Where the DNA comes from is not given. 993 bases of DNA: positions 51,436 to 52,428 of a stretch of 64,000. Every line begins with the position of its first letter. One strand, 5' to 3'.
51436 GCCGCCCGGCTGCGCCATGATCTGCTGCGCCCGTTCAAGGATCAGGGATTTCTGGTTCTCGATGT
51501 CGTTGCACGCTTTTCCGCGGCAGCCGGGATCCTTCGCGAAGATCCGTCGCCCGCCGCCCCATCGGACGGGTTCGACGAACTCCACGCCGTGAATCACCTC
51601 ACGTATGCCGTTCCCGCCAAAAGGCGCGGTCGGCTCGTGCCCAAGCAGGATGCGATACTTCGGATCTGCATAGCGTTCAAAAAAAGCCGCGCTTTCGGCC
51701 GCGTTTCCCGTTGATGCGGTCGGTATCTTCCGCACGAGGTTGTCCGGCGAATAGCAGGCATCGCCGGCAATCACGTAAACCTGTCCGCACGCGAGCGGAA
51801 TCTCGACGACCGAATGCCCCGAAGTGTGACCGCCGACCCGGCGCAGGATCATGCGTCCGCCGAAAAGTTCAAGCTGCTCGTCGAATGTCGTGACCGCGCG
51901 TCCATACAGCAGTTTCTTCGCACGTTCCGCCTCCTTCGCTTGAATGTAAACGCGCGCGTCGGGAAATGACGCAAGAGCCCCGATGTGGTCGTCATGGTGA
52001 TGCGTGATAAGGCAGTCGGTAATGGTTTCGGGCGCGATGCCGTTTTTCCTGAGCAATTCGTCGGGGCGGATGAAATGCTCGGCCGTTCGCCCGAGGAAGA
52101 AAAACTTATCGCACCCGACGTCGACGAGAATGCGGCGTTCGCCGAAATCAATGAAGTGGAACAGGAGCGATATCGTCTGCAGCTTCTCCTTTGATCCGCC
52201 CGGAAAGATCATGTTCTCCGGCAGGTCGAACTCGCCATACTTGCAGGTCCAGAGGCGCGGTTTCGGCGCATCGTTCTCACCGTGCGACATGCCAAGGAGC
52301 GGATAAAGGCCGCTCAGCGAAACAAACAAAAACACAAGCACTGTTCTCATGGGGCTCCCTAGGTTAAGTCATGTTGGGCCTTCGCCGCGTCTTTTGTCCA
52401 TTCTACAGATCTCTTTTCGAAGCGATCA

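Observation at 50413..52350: Secreted fusion of two lactonase-type folds (MBL plus SMP-30/gluconolactonase) next to uxaC and NAD-dependent oxidoreductases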

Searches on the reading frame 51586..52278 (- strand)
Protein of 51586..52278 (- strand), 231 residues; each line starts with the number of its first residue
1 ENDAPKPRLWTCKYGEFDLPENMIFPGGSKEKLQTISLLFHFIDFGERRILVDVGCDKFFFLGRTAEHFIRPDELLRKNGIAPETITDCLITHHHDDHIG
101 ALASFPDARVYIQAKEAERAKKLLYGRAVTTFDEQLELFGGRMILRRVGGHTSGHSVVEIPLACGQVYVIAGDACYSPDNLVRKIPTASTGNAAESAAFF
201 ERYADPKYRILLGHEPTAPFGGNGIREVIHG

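Call 25: find_homologous_proteins(query=A1, max_evalue=1e-10)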
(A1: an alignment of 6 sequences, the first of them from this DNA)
Query A1 (6 sequences) (231 aa, profile of the alignment): 1037 proteins with E <= 1e-10 among 8000 candidates; the best 120 are listed.
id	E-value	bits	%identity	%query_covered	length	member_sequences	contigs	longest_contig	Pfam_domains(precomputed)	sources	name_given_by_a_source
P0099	2.7e-104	365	40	97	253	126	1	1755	PF00753.34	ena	-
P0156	3.6e-101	355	41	96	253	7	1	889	PF00753.34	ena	-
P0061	1.6e-98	347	46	94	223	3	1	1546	PF00753.34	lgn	-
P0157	1.4e-96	340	42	97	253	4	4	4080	PF00753.34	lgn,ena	-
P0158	4.3e-93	329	60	87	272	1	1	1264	PF00753.34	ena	-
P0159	5.1e-92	325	51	96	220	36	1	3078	PF00753.34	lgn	-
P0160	8.1e-92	325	40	97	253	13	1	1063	PF12706.14,PF00753.34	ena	-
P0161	1.4e-91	324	40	96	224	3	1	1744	PF23023.2,PF00753.34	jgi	jgi:glyoxylase-like metal-dependent hydrolase (beta-lactamase superfamily II)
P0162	2.3e-91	323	38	97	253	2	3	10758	PF12706.14,PF00753.34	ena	-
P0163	3.3e-91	323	38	97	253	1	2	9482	PF12706.14,PF00753.34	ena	-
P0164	3.4e-89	316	41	96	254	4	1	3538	PF00753.34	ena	-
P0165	4.9e-89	316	41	92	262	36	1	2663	PF12706.14,PF23023.2,PF00753.34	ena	-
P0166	5.5e-89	315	39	97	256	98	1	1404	PF00753.34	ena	-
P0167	7.3e-89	315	38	97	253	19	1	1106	PF12706.14,PF23023.2,PF00753.34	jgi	jgi:glyoxylase-like metal-dependent hydrolase (beta-lactamase superfamily II)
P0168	8.8e-89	315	36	97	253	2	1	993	PF00753.34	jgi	jgi:glyoxylase-like metal-dependent hydrolase (beta-lactamase superfamily II)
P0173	1.6e-86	307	46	95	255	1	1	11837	PF00753.34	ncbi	-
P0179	2.0e-84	300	51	96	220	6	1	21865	PF00753.34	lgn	-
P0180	6.0e-84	299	47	95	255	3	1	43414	PF00753.34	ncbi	-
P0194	3.2e-77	277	43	95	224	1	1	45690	PF23023.2,PF00753.34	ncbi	-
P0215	2.2e-74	268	38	95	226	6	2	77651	PF12706.14,PF23023.2,PF00753.34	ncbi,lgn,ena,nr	ncbi:MAG: N-acyl homoserine lactonase family protein [Clostridia bacterium]|nr:N-acyl homoserine lac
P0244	1.7e-72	261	42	95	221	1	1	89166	PF23023.2,PF00753.34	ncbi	-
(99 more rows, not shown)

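Call 26: find_encoding_contigs(protein=P0180, flank=8000, max_places=2)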
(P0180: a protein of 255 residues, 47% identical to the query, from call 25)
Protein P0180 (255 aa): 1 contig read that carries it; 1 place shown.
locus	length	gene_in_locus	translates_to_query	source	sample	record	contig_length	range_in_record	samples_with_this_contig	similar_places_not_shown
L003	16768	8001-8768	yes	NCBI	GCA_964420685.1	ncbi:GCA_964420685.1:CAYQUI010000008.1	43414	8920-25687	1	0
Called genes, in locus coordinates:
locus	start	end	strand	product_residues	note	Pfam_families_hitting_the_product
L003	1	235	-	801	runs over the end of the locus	PF01624:MutS_I, PF05188:MutS_II, PF05192:MutS_III, PF05190:MutS_IV, PF00488:MutS_V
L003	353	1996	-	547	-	PF12801:Fer4_5, PF12838:Fer4_7 (weak), PF13187:Fer4_9 (weak), PF25160:LdpA_Fe-S-bd (weak), PF00037:Fer4 (weak), PF12797:Fer4_2 (weak), PF12837:Fer4_6 (weak), PF08973:TM1506, +1 more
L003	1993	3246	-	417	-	PF00248:Aldo_ket_red, PF14697:Fer4_21 (faint), PF13183:Fer4_8 (weak), PF13187:Fer4_9, PF13534:Fer4_17 (weak)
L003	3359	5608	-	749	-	PF02518:HATPase_c, PF00204:DNA_gyraseB, PF01751:Toprim, PF00986:DNA_gyraseB_C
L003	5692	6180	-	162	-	PF02082:Rrf2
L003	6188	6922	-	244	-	PF00106:adh_short, PF08659:KR, PF13561:adh_short_C2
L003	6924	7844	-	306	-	PF00698:Acyl_transf_1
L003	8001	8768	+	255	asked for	PF00753:Lactamase_B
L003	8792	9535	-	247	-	PF00106:adh_short, PF01370:Epimerase (faint), PF08659:KR, PF13561:adh_short_C2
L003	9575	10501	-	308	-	PF01479:S4 (weak), PF00849:PseudoU_synth_2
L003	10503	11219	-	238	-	PF00989:PAS, PF13188:PAS_8 (weak), PF08448:PAS_4 (weak), PF13426:PAS_9 (weak), PF08448:PAS_4 (weak)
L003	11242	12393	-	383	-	PF02547:Queuosine_synth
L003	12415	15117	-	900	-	PF00133:tRNA-synt_1, PF09334:tRNA-synt_1g, PF13603:tRNA-synt_1_2, PF09334:tRNA-synt_1g (weak), PF08264:Anticodon_1, PF10458:Val_tRNA-synt_C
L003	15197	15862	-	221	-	-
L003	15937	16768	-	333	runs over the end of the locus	-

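Call 27: find_encoding_contigs(protein=P0179, flank=8000, max_places=2)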
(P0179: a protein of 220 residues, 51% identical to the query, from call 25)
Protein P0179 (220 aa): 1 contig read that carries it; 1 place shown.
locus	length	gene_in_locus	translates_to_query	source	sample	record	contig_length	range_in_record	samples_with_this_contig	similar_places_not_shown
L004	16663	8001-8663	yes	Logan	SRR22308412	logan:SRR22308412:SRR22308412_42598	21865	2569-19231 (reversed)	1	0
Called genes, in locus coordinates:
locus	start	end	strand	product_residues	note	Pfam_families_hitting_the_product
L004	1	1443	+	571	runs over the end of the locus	PF16697:Yop-YscD_cpl, PF00498:FHA, PF00437:T2SSE, PF27713:UCP018868 (weak)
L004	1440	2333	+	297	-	PF00482:T2SSF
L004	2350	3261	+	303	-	PF00482:T2SSF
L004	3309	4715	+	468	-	PF02511:Thy1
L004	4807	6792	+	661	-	PF24675:NpmA (weak), PF02390:Methyltransf_4, PF01225:Mur_ligase, PF08245:Mur_ligase_M (weak), PF02875:Mur_ligase_C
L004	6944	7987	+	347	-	PF20706:GT4-conflict (weak), PF00534:Glycos_transf_1, PF13692:Glyco_trans_1_4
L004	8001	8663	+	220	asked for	PF00753:Lactamase_B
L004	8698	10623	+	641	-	PF00251:Glyco_hydro_32N (faint)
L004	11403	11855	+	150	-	-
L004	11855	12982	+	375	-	PF00217:ATP-gua_Ptrans, PF27454:McsB_C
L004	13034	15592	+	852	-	PF02861:Clp_N, PF00004:AAA, PF17871:AAA_lid_9, PF00158:Sigma54_activat, PF00004:AAA, PF07724:AAA_2, PF07728:AAA_5, PF10431:ClpB_D2-small, +7 more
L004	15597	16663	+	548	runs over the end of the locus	PF00501:AMP-binding, PF13193:AMP-binding_C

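Call 28: find_encoding_contigs(protein=P0215, flank=8000, max_places=2)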
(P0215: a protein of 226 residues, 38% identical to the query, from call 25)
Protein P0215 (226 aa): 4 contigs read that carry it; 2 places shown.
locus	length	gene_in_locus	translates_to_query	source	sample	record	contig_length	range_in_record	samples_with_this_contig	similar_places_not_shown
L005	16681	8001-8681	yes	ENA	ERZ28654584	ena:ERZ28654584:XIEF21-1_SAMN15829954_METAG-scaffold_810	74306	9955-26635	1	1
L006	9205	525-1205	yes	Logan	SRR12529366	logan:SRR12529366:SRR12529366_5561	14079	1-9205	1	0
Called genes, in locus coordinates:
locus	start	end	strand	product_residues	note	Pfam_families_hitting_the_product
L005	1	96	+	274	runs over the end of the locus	PF13353:Fer4_12, PF04055:Radical_SAM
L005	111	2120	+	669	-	PF05691:Raffinose_syn, PF01055:Glyco_hydro_31_2nd (weak)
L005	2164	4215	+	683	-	PF03009:GDPD, PF00149:Metallophos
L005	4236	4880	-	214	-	PF01764:Lipase_3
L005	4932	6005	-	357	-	PF04909:Amidohydro_2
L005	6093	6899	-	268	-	PF00165:HTH_AraC (weak), PF12833:HTH_18, PF00165:HTH_AraC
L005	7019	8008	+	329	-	PF08240:ADH_N, PF00107:ADH_zinc_N, PF13602:ADH_zinc_N_2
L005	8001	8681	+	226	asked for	PF23023:Anti-Pycsar_Apyc1 (faint), PF00753:Lactamase_B, PF12706:Lactamase_B_2 (weak)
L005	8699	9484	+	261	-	PF00106:adh_short, PF08659:KR (weak), PF13561:adh_short_C2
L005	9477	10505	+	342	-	PF01370:Epimerase (weak), PF05368:NmrA (faint), PF07993:NAD_binding_4 (faint)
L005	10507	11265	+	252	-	PF01487:DHquinase_I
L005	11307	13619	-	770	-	PF00037:Fer4 (faint), PF12837:Fer4_6 (faint)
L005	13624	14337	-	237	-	PF09339:HTH_IclR (faint), PF01614:IclR_C (faint)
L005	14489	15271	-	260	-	PF00702:Hydrolase, PF13344:Hydrolase_6, PF13419:HAD_2 (faint), PF13242:Hydrolase_like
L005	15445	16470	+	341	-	PF13472:Lipase_GDSL_2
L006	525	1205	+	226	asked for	PF23023:Anti-Pycsar_Apyc1 (faint), PF00753:Lactamase_B, PF12706:Lactamase_B_2 (weak)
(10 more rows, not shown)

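Call 52: search_solved_structures(query=A1, max_evalue=0.001, show_alignments=2)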
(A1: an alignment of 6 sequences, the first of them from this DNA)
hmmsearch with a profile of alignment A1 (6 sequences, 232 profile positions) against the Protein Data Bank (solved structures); distinct sequences matched with E-value up to 0.001: 59.
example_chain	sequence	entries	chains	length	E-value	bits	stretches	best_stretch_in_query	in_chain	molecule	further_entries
8x78_L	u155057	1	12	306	5.1e-16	61.8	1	11-128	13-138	Glyoxylase, beta-lactamase superfamily II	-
2r2d_A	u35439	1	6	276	5.1e-13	52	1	16-129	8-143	Zn-dependent hydrolases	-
4xuk_A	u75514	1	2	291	1.3e-12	50.7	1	34-122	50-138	Putative hydrolase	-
5eht_A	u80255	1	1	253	4e-12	49.1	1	18-191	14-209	N-acyl homoserine lactonase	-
2br6_A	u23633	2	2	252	1.1e-11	47.6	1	32-191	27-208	AIIA-LIKE PROTEIN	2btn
5eh9_A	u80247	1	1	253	1.2e-11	47.5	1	23-191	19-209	N-acyl homoserine lactonase AiiA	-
4j5f_A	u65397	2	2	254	1.3e-11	47.4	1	30-191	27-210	N-acyl homoserine lactonase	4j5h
3dha_A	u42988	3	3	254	1.3e-11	47.3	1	30-191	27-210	N-Acyl Homoserine Lactone Hydrolase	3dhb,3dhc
2a7m_A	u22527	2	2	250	1.4e-11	47.3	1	33-191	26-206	N-acyl homoserine lactone hydrolase | N-acyl homoserine lactonase AiiA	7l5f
9b2j_A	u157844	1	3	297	2.5e-11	46.5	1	42-124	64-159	quorum-quenching N-acyl-homoserine lactonase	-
6n9i_A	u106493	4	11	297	2.5e-11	46.4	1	42-124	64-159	Putative hydrolase | GcL lactonase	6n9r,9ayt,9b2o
9b2i_A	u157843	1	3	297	2.6e-11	46.4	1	42-124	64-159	quorum-quenching N-acyl-homoserine lactonase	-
6n9q_P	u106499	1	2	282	2.7e-11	46.4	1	43-124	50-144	Lactonase GcL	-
6cgy_A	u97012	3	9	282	2.9e-11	46.2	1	40-125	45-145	Beta-lactamase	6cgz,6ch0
9b2n_A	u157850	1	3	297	2.2e-10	43.4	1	42-124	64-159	quorum-quenching N-acyl-homoserine lactonase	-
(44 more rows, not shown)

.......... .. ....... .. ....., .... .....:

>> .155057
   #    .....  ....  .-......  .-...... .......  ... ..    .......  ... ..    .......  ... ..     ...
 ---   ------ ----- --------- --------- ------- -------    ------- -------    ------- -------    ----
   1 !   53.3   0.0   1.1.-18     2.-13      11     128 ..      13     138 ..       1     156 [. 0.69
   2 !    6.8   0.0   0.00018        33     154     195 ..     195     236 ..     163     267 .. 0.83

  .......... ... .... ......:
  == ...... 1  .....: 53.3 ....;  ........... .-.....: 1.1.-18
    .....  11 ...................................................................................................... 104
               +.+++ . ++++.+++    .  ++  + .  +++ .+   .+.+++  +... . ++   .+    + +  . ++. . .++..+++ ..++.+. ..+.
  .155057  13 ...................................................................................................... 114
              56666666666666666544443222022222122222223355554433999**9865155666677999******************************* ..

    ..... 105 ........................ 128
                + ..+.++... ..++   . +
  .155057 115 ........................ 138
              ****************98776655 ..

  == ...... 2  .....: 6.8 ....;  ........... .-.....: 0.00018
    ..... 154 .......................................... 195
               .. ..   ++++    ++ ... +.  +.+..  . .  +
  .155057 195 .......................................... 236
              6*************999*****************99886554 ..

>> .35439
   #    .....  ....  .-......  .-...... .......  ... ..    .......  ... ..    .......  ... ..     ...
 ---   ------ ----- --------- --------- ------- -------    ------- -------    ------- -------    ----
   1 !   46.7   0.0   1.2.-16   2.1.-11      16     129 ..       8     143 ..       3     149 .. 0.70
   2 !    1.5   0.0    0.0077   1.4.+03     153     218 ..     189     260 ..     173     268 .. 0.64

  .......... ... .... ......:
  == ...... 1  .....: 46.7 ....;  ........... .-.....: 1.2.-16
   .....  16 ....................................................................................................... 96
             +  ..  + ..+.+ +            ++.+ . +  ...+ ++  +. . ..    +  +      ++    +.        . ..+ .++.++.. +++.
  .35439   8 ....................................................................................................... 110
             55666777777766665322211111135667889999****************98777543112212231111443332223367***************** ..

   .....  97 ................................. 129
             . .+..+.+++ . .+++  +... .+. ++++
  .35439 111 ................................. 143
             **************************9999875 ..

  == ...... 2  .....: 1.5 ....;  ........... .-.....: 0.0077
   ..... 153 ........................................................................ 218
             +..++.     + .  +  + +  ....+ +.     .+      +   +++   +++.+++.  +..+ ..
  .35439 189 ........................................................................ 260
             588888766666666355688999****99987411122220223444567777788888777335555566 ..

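Call 95: find_encoding_contigs(protein=P0244, flank=5000, max_places=1)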
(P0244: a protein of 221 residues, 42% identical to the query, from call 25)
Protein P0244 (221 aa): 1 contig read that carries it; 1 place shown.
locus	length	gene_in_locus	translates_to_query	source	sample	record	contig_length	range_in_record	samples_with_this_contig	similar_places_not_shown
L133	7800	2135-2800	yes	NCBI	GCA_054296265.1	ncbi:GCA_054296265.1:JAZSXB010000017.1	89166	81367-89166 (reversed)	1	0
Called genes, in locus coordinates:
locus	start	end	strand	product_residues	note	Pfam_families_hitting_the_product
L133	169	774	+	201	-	PF01261:AP_endonuc_2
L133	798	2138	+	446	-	PF01229:Glyco_hydro_39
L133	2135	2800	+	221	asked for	PF00753:Lactamase_B, PF23023:Anti-Pycsar_Apyc1 (weak)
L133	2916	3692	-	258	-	PF02311:AraC_binding, PF07883:Cupin_2, PF00165:HTH_AraC (weak), PF12833:HTH_18, PF00165:HTH_AraC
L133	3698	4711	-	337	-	PF13350:Y_phosphatase3, PF22741:PTP-NADK (weak), PF22784:PTP-SAK (weak), PF03162:Y_phosphatase2 (weak)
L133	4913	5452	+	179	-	-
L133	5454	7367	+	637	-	-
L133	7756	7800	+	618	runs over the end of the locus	-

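Call 96: find_encoding_contigs(protein=P0194, flank=5000, max_places=1)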
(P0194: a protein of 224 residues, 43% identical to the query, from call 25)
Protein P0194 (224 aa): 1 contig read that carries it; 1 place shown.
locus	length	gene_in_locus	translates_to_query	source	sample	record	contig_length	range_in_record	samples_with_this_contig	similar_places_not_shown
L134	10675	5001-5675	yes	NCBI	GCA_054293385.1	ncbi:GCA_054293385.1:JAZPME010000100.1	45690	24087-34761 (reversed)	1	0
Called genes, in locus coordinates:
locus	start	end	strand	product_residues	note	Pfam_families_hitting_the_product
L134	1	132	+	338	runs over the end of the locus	PF08240:ADH_N, PF00107:ADH_zinc_N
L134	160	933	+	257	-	PF01418:HTH_6, PF01380:SIS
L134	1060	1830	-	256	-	PF12833:HTH_18, PF00165:HTH_AraC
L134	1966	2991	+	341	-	PF08240:ADH_N, PF16912:Glu_dehyd_C (weak), PF00107:ADH_zinc_N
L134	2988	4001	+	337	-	PF01408:GFO_IDH_MocA, PF22725:GFO_IDH_MocA_C3, PF02894:GFO_IDH_MocA_C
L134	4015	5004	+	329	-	PF08240:ADH_N, PF00107:ADH_zinc_N, PF13602:ADH_zinc_N_2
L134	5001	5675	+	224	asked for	PF00753:Lactamase_B, PF23023:Anti-Pycsar_Apyc1 (faint)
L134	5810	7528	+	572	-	PF02837:Glyco_hydro_2_N, PF00703:Glyco_hydro_2, PF02836:Glyco_hydro_2_C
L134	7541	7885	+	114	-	PF01187:MIF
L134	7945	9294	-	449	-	PF01743:PolyA_pol, PF12627:PolyA_pol_RNAbd, PF01966:HD, PF13735:tRNA_NucTran2_2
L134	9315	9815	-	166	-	PF06177:QueT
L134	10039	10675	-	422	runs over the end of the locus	PF08245:Mur_ligase_M, PF02875:Mur_ligase_C, PF27239:FOL3_C (weak)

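Call 97: find_encoding_contigs(protein=P0173, flank=5000, max_places=1)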
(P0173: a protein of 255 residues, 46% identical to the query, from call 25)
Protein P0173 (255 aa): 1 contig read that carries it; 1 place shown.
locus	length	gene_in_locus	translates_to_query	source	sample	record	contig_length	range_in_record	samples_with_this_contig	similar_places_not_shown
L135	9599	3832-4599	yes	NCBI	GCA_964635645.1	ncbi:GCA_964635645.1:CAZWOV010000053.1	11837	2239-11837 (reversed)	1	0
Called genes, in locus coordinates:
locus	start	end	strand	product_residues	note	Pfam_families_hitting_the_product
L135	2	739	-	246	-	?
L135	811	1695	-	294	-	PF00483:NTP_transferase, PF12804:NTP_transf_3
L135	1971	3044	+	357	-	-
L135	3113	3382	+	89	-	PF01016:Ribosomal_L27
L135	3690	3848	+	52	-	-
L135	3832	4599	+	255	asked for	PF00753:Lactamase_B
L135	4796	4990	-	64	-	-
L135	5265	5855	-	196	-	PF01558:POR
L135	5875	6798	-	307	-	PF01170:UPF0020 (faint), PF01555:N6_N4_Mtase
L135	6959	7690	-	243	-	PF09518:RE_HindIII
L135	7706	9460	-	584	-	PF01855:POR_N, PF02776:TPP_enzyme_N (weak), PF00037:Fer4 (faint), PF02775:TPP_enzyme_C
